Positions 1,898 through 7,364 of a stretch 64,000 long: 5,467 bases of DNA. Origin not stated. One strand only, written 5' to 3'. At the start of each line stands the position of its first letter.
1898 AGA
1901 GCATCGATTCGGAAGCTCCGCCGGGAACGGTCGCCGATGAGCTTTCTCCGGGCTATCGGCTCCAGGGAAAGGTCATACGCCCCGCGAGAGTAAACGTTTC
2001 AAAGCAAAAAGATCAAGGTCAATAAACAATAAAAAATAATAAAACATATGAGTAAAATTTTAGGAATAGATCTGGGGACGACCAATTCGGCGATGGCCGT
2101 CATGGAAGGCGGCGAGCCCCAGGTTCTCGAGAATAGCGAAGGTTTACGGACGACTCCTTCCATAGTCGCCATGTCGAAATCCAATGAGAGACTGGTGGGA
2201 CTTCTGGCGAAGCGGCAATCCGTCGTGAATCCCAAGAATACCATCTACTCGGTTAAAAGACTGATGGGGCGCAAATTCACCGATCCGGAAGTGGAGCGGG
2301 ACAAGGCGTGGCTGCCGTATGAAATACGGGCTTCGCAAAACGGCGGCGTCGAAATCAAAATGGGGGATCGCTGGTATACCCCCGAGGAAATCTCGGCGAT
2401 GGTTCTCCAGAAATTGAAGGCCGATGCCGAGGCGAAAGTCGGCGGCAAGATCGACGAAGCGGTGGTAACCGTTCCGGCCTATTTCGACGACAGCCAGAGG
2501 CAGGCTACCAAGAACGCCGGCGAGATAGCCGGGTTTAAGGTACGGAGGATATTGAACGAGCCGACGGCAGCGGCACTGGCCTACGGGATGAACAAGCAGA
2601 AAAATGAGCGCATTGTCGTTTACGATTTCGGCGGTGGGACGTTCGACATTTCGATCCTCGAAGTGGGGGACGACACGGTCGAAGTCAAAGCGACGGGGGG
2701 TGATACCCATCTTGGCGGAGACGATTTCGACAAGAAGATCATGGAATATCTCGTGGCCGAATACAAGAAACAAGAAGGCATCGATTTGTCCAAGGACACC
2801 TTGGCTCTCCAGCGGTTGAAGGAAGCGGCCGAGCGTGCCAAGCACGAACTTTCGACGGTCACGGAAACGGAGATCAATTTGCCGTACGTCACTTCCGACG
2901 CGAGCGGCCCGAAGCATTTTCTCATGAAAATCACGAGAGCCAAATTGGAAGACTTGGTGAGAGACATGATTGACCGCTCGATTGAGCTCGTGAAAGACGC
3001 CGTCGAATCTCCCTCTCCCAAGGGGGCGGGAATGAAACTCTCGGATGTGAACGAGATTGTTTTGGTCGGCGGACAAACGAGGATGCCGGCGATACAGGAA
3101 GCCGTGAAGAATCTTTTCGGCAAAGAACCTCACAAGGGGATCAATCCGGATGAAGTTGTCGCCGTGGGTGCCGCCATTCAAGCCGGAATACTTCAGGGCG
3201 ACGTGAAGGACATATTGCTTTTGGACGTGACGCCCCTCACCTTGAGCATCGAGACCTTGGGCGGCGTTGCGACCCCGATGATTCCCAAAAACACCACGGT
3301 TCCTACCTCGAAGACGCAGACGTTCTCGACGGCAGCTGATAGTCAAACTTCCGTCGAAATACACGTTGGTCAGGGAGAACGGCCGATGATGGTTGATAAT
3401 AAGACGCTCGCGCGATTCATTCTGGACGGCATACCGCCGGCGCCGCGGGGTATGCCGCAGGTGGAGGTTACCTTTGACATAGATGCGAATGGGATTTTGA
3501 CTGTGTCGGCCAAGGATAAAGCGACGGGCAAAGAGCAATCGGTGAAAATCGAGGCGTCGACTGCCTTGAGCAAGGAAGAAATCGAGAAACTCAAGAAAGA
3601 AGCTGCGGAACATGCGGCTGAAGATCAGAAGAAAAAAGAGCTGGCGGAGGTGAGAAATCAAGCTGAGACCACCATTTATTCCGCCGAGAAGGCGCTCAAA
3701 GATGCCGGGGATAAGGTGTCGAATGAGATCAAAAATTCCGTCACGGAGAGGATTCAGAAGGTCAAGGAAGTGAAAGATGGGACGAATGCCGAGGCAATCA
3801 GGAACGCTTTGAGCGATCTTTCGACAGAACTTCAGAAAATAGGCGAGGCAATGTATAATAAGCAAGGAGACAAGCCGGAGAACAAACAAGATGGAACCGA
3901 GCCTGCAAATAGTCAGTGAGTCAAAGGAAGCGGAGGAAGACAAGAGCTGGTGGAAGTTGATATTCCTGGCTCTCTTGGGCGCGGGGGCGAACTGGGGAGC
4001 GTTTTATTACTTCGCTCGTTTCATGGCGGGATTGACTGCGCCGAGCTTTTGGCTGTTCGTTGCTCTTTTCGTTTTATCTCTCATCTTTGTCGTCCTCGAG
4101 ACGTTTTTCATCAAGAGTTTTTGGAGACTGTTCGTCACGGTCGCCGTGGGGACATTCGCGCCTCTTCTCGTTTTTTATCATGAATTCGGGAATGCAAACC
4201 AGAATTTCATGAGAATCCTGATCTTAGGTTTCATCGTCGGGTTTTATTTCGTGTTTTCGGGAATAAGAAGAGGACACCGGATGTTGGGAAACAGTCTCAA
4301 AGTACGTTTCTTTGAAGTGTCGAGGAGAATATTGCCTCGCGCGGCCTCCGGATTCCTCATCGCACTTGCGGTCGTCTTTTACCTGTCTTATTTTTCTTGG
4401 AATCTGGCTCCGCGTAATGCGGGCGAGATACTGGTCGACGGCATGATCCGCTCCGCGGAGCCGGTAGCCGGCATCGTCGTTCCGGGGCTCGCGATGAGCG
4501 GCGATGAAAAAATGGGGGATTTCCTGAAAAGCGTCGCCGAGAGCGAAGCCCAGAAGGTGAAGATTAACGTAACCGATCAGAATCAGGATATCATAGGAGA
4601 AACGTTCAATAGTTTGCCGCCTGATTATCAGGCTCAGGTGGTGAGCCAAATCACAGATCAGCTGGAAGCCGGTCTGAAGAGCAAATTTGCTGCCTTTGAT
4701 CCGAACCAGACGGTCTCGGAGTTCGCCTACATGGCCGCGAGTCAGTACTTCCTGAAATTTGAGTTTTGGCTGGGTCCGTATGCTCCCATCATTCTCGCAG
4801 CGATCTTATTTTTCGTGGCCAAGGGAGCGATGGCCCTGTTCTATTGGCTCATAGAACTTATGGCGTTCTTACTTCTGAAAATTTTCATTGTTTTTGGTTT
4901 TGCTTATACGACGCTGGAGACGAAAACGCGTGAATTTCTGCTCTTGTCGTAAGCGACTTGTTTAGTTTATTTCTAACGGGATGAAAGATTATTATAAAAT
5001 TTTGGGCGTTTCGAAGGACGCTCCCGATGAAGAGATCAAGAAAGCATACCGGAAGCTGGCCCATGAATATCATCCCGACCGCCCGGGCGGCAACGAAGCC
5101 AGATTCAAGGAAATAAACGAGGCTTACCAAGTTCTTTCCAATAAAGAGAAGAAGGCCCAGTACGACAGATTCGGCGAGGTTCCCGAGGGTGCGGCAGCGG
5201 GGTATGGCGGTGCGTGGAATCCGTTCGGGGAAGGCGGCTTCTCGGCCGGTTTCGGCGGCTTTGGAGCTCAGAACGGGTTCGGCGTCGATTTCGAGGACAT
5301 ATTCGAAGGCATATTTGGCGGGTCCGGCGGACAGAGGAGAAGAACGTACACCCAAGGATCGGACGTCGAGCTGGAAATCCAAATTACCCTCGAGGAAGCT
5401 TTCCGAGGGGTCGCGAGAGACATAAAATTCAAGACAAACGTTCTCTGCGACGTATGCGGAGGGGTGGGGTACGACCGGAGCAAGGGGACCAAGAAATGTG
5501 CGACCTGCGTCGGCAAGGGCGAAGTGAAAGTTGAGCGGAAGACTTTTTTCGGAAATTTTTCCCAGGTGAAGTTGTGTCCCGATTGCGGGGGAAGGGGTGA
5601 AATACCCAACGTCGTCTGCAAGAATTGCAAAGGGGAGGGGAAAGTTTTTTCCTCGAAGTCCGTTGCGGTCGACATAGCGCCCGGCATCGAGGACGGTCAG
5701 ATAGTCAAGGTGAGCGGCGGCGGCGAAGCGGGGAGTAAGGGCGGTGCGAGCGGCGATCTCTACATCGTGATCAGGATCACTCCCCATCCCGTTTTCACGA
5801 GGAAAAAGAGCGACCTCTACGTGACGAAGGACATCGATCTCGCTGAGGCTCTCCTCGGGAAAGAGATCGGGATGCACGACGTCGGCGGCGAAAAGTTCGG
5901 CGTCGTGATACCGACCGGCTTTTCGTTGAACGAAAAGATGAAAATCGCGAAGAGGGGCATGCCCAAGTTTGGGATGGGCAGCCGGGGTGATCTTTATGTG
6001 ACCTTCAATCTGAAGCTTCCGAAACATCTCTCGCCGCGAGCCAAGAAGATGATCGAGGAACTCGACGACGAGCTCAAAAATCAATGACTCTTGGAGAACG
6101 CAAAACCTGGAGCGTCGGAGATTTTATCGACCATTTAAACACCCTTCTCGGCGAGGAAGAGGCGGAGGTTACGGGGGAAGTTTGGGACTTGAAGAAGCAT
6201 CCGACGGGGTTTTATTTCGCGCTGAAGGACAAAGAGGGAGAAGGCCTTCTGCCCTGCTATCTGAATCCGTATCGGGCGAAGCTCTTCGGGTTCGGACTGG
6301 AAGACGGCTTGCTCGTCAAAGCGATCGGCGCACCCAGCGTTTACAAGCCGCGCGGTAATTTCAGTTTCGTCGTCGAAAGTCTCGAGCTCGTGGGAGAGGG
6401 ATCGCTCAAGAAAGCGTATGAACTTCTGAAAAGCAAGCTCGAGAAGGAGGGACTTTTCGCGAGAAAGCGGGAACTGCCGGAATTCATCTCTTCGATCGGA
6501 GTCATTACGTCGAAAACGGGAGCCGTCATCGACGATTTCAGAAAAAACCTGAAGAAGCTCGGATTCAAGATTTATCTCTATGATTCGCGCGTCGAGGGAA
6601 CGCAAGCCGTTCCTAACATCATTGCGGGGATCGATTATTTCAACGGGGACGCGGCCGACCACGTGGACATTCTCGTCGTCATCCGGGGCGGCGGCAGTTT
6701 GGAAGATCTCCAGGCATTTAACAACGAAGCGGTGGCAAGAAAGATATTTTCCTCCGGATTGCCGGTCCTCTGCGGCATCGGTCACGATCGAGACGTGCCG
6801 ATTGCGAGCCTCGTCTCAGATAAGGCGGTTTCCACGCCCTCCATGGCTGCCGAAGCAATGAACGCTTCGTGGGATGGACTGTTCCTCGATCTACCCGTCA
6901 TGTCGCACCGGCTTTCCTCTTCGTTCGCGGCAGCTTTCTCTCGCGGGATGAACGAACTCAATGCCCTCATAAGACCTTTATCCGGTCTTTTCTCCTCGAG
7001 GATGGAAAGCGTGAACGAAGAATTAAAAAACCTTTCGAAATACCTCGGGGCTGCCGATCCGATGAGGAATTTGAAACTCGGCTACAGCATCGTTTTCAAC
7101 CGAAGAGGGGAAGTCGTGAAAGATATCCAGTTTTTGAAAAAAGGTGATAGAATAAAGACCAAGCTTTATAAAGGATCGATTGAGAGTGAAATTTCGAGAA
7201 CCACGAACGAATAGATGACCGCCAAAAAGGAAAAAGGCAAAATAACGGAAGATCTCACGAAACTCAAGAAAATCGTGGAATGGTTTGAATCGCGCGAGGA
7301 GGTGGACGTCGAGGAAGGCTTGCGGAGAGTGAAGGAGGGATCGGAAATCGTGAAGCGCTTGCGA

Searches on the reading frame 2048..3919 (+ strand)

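Call 22: search_protein_families(library=pfam, proteins=[window:2048-3919:+], max_evalue=0.001)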
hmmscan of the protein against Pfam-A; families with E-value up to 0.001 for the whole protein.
window:2048-3919:+ (623 aa): 2 families
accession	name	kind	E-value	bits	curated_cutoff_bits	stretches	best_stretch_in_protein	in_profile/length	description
PF00012.26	HSP70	-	1.8e-245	816.2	20.6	1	4-603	1-598/599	Hsp70 protein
PF06723.19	MreB_Mbl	-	2.8e-17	63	27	1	118-377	76-317/327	MreB/Mbl protein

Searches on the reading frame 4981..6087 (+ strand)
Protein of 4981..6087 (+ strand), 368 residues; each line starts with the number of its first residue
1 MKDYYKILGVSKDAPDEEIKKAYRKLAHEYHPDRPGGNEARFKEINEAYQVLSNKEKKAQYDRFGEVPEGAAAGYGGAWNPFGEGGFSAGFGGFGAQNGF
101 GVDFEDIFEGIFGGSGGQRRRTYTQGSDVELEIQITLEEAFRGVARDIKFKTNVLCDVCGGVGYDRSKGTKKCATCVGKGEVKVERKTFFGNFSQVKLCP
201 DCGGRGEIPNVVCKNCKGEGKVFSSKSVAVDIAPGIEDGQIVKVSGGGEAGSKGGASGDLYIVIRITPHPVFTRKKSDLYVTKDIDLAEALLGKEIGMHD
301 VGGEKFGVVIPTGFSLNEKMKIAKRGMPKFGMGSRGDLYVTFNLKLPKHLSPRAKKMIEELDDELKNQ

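Call 22: search_protein_families(library=pfam, proteins=[window:4981-6087:+], max_evalue=0.001)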
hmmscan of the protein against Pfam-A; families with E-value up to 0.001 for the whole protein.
window:4981-6087:+ (368 aa): 3 families
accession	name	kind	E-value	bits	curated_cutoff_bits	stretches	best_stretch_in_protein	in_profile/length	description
PF01556.23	DnaJ_C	-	3e-39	134.9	26.6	1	129-347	1-152/152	DnaJ C terminal domain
PF00226.36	DnaJ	-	1.1e-24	86.8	27.8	1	3-62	1-63/63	DnaJ domain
PF00684.25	DnaJ_CXXCXGXG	-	4.1e-12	46.6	32.7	1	156-220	1-65/65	DnaJ central domain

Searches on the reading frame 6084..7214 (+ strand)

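Call 22: search_protein_families(library=pfam, proteins=[window:6084-7214:+], max_evalue=0.001)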
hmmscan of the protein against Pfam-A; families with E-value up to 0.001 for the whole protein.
window:6084-7214:+ (376 aa): 3 families
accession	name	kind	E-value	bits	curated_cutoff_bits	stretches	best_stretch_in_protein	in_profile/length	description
PF02601.20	Exonuc_VII_L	-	1.4e-60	205.9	35.9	2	126-299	5-178/315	Exonuclease VII, large subunit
PF13742.12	tRNA_anti_2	-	7.3e-11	42.6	27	1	11-100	3-94/95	OB-fold nucleic acid binding domain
PF01336.31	tRNA_anti-codon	-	0.00068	20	27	0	29-103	3-75/75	OB-fold nucleic acid binding domain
